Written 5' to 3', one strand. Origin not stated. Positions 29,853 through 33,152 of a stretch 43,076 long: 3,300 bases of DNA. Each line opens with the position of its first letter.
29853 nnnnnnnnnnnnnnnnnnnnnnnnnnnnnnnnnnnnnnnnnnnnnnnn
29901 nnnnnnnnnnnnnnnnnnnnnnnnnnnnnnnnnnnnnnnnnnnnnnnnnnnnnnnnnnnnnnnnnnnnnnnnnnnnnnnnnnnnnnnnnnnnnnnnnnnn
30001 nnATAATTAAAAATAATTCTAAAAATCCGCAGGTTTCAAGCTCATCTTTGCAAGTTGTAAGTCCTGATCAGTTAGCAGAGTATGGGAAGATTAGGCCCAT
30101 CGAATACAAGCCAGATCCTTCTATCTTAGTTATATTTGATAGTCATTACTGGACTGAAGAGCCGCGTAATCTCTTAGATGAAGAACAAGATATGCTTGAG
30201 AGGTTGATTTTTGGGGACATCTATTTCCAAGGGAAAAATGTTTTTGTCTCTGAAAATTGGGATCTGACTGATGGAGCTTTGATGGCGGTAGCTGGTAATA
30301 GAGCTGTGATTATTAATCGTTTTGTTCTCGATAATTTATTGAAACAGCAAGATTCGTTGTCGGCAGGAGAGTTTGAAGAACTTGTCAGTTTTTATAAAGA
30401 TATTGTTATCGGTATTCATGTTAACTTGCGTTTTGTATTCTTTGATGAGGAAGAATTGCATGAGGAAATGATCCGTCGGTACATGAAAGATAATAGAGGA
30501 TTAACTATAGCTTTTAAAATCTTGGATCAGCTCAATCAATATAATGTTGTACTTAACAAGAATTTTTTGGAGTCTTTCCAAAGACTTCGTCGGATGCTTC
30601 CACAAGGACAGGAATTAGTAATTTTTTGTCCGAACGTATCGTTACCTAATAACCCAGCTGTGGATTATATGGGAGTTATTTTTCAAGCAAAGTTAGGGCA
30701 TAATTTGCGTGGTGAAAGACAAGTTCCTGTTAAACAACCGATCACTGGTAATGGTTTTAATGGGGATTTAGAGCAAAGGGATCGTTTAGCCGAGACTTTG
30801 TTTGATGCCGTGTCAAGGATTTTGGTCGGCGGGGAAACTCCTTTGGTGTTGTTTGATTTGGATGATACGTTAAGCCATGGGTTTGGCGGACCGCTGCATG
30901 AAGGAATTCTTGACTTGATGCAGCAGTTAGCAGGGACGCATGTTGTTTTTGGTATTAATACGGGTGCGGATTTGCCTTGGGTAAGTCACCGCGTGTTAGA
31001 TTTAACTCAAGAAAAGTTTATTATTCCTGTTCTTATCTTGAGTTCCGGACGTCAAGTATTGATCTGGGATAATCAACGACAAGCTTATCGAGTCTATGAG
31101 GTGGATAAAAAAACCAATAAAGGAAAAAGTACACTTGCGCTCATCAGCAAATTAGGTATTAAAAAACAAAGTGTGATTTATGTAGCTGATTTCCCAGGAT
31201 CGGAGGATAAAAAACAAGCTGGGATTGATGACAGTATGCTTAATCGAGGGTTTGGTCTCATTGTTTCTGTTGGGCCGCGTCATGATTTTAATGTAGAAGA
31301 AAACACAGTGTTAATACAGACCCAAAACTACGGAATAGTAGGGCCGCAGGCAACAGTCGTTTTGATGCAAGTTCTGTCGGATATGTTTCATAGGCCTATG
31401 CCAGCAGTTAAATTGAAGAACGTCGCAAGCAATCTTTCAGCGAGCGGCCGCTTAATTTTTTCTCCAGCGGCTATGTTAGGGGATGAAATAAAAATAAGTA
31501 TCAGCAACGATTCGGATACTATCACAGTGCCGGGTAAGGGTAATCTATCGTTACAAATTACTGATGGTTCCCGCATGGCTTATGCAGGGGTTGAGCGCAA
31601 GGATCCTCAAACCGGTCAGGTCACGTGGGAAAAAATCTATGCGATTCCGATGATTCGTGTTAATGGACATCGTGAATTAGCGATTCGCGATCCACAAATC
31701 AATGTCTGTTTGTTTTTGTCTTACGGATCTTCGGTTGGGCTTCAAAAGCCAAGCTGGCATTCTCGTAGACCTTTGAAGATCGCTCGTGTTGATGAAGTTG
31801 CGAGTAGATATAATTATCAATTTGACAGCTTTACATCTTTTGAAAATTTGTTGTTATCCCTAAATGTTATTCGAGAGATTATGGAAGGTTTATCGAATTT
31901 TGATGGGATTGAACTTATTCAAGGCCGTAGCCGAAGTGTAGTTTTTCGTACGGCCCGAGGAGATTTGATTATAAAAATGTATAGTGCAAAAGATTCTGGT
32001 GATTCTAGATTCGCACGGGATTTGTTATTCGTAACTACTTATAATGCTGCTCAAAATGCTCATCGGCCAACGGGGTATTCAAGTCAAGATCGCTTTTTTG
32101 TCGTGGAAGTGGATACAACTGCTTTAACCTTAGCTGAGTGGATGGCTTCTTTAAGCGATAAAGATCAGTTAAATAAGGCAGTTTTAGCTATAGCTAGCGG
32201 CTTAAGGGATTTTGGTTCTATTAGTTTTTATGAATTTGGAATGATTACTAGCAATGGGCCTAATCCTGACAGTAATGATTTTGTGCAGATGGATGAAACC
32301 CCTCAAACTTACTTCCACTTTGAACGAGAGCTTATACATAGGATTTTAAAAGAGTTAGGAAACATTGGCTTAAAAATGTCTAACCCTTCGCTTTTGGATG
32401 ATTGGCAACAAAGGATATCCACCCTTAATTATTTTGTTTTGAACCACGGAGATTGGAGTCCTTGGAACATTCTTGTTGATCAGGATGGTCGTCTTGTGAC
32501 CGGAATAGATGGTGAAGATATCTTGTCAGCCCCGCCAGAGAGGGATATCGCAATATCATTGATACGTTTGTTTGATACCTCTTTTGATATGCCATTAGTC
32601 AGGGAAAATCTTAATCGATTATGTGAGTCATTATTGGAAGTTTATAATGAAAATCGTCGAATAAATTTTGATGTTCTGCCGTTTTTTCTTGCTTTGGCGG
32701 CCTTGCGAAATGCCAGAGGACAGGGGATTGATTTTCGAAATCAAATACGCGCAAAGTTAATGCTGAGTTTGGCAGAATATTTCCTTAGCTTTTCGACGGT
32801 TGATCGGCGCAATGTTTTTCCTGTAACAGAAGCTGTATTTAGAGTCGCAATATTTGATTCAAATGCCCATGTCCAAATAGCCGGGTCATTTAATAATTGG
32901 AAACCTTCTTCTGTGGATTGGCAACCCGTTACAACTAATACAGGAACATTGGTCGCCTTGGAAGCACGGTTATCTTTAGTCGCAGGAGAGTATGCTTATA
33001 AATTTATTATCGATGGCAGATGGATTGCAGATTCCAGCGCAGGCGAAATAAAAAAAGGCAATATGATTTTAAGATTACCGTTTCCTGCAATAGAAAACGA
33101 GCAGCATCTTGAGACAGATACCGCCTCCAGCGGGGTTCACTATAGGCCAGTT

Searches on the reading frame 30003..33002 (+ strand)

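Call 7: search_protein_families(library=pfam, proteins=[window:30003-33002:+], max_evalue=0.01)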
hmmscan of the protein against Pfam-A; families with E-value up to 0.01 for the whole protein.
window:30003-33002:+ (1000 aa): 1 family
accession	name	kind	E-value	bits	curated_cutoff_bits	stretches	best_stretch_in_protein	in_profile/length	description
PF01636.29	APH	-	2e-06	28.2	23.2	1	808-874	165-230/239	Phosphotransferase enzyme family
